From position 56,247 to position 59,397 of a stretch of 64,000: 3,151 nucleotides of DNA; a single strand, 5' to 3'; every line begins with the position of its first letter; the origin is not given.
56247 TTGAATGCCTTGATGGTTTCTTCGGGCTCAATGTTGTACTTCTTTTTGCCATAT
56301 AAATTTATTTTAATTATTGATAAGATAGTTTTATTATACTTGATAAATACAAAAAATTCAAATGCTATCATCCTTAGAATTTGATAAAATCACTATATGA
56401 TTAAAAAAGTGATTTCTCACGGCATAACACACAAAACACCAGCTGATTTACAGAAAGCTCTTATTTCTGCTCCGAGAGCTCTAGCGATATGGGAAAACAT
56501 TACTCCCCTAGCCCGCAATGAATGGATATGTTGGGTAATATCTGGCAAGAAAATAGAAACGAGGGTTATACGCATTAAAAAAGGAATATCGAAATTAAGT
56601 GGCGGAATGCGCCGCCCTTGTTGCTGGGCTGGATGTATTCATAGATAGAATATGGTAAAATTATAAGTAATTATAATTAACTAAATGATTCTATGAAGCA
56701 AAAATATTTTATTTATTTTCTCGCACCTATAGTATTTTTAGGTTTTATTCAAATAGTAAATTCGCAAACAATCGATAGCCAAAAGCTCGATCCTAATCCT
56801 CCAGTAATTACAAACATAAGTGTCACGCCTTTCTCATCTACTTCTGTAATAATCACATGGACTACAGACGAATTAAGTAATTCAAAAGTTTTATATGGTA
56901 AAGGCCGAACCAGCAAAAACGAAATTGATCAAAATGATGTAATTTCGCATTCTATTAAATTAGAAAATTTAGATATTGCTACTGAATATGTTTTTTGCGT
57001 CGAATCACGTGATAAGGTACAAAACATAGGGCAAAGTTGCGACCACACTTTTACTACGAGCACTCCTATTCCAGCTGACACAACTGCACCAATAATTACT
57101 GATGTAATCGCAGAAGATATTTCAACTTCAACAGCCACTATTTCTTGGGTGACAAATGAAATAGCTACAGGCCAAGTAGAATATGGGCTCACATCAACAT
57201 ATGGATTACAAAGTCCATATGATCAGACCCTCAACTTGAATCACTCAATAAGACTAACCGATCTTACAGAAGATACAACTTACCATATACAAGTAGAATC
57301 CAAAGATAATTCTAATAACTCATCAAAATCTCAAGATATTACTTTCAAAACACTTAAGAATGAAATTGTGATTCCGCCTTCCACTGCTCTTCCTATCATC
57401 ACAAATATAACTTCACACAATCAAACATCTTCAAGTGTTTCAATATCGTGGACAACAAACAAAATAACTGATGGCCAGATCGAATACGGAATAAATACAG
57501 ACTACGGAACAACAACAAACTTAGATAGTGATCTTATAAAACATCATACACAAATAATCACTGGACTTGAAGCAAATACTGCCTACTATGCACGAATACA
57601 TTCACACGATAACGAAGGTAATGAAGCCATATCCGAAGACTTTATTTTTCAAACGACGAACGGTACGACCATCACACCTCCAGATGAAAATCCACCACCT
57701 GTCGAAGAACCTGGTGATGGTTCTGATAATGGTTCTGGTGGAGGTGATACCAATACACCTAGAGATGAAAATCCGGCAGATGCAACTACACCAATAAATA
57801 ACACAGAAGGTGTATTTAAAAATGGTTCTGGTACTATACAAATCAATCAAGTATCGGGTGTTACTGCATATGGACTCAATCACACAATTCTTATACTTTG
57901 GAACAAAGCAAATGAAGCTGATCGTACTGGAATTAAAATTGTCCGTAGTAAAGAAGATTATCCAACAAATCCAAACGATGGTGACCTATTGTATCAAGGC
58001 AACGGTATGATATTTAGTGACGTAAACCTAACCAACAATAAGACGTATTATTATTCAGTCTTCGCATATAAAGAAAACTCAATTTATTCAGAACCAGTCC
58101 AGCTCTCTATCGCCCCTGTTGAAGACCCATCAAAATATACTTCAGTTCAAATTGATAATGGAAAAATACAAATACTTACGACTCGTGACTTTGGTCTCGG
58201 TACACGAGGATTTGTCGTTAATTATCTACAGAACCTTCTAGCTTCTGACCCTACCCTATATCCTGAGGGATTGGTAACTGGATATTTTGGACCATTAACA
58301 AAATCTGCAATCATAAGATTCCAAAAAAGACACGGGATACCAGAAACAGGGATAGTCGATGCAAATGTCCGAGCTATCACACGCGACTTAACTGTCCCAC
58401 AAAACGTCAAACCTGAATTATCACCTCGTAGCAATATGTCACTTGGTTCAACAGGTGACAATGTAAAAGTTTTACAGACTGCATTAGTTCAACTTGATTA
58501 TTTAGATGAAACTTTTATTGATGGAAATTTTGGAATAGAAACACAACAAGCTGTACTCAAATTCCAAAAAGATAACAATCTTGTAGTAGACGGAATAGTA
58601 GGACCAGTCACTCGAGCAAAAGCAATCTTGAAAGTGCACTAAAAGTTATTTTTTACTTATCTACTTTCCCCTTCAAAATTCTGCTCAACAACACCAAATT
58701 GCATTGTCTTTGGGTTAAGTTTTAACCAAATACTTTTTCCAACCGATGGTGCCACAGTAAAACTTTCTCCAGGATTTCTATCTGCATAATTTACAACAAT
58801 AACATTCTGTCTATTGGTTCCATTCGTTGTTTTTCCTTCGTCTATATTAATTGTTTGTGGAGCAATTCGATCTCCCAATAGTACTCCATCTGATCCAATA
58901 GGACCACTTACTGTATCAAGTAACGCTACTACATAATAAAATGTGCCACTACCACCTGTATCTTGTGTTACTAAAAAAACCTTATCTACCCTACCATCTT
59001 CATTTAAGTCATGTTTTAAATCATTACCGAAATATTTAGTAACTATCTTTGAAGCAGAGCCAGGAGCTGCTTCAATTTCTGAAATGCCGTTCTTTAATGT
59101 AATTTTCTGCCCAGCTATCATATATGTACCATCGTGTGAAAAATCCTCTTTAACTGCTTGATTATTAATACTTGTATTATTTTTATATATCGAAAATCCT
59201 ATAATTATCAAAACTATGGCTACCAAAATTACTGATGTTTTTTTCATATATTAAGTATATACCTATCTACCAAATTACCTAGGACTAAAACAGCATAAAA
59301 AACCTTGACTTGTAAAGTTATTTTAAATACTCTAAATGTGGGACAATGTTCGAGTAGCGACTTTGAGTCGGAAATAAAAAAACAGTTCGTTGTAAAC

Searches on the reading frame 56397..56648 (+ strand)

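Call 3: search_protein_families(library=pfam, max_evalue=0.1, proteins=[window:56397-56648:+])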
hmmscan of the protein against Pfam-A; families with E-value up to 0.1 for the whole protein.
window:56397-56648:+ (83 aa): 1 family
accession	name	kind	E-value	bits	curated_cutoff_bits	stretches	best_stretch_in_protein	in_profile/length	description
PF13376.11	OmdA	-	1.4e-15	57.4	25.6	1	14-68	4-58/60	Bacteriocin-protection, YdeI or OmpD-Associated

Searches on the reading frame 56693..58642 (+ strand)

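Call 3: search_protein_families(library=pfam, max_evalue=0.1, proteins=[window:56693-58642:+])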
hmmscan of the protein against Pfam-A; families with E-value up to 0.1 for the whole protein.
window:56693-58642:+ (649 aa): 10 families
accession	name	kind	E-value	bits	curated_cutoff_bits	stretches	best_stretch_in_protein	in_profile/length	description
PF01471.23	PG_binding_1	-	7.6e-29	100.1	23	2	587-642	1-55/57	Putative peptidoglycan binding domain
PF16656.11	Pur_ac_phosph_N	-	2.1e-25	89.5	30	3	144-220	11-93/93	Purple acid Phosphatase, N-terminal domain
PF00041.27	fn3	-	4.6e-18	65.7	25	3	236-316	3-80/84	Fibronectin type III domain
PF25059.1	FN3_DSCAM-DSCAML_C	-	1.7e-06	28.7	39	1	258-329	20-89/89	DSCAM/DSCAML C-terminal Fn3-like domain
PF09374.15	PG_binding_3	-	0.00013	22.5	24.6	0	591-623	3-34/76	Predicted Peptidoglycan domain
PF25788.1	Ig_Rha78A_N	-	0.0011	19.6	27.4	0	185-220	65-101/105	Rha78A-like, N-terminal immunoglobulin domain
PF16893.11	fn3_2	-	0.0024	18.5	27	1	34-103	3-71/89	Fibronectin type III domain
PF22986.3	Fn3_ELFN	-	0.0026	18.1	27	1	78-116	41-79/85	ELFN1/ELFN2, fibronectin type-III domain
PF25814.1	fn3_SORL1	-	0.0071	16.8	27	0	233-274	2-37/90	SORL1-like, fn3 domain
PF10179.15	NDNF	-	0.092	13.2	27.3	0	445-463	95-113/127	Neuron-derived neurotrophic factor, first Fn(III) domain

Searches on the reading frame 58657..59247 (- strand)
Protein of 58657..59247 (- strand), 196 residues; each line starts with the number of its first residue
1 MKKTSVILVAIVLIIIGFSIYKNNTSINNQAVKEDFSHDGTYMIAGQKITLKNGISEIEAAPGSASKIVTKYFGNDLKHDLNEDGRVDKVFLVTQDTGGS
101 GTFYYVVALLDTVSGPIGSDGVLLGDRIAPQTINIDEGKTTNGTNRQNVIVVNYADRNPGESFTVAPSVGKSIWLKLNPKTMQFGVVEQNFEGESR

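Call 3: search_protein_families(library=pfam, max_evalue=0.1, proteins=[window:58657-59247:-])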
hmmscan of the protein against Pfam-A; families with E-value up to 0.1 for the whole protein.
window:58657-59247:- (196 aa): 0 families

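Call 17: find_related_loci(query=window:58657-59247:-, collection=genome_contigs, flank=10000)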
Query window:58657-59247:- (196 aa) in genome_contigs; peptide patterns used: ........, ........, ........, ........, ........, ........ (x = any residue, [..] = any of these).
247 stretches matched a pattern; 116 encode a relative of the query (tblastn E <= 1e-3); the best 80 are kept; 80 distinct loci.
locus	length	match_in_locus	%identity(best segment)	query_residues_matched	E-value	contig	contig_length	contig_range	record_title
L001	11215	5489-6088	76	1-195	2e-99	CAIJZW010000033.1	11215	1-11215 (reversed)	uncultured bacterium isolate AlinenLipids_bin-4189 genome assembly, contig: bin-4189:33/84, whole genome shotgun sequenc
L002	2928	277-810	78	18-195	1e-95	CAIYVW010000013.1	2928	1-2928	uncultured bacterium isolate AlinenLipids_bin-9791 genome assembly, contig: bin-9791:13/52, whole genome shotgun sequenc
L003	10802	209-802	69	1-195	4e-85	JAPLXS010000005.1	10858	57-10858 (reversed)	MAG: Candidatus Nomurabacteria bacterium isolate LacPavin_0419_WC53_MAG_32_16 LacPavin_0419_WC53_scaffold_1870, whole ge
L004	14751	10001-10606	63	1-195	3e-80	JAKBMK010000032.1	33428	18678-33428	MAG: bacterium isolate FK3.bin58 NODE_2494_length_33428_cov_1.951983, whole genome shotgun sequence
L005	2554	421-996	61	1-195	5e-74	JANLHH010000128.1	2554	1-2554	MAG: Patescibacteria group bacterium isolate P6-12 k99_393245, whole genome shotgun sequence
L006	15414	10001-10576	60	1-195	1e-72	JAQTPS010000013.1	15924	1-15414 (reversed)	MAG: Candidatus Paceibacterota bacterium isolate STB_121 NODE_8682_length_15924_cov_3.511490_Sandtown_B, whole genome sh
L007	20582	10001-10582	62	6-196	1e-75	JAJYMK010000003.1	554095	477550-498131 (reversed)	MAG: bacterium isolate DBS2-4.bin128 NODE_8_length_554095_cov_5.04936, whole genome shotgun sequence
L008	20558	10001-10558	57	12-195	8e-67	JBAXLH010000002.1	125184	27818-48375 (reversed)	MAG: bacterium isolate ELA422 MAG422_2, whole genome shotgun sequence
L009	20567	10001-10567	58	3-195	1e-65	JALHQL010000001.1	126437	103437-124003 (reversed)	MAG: Candidatus Paceibacterota bacterium isolate bin.85 c_000000000925, whole genome shotgun sequence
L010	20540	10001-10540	57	7-195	1e-63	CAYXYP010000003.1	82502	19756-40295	MAG TPA_asm: uncultured Candidatus Saccharibacteria bacterium isolate binchicken_co248_28 genome assembly, contig: NODE_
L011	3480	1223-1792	56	1-195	4e-63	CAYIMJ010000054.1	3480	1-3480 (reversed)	MAG TPA_asm: uncultured Candidatus Saccharibacteria bacterium isolate ERP119705_co25_280 genome assembly, contig: NODE_4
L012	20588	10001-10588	54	3-195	5e-63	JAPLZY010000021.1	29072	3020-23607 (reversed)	MAG: Candidatus Zambryskiibacteriota bacterium isolate LacPavin_0818_WC40_MAG_41_17 LacPavin_0818_WC40_scaffold_314882,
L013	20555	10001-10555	55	6-195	4e-63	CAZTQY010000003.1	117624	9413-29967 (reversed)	MAG TPA_asm: uncultured Candidatus Saccharibacteria bacterium isolate SRP285395_co2_142 genome assembly, contig: NODE_17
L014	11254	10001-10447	65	42-195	4e-63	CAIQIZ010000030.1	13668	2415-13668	uncultured bacterium isolate AM-2014_bin-3837 genome assembly, contig: bin-3837:30/31, whole genome shotgun sequence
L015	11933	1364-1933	53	1-195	4e-62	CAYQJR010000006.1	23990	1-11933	MAG TPA_asm: uncultured Candidatus Saccharibacteria bacterium isolate SRP136066_co1_416 genome assembly, contig: NODE_18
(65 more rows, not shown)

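Call 58: search_protein_families(library=ncbifam, max_evalue=0.1, proteins=[window:58657-59247:-])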
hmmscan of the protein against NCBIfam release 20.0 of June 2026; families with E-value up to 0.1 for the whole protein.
window:58657-59247:- (196 aa): 1 family
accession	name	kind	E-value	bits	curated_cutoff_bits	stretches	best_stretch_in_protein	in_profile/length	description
NF033861.1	sm_mem_Ecr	equivalog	0.04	13.7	33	1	1-20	1-20/46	Ecr family regulatory small membrane protein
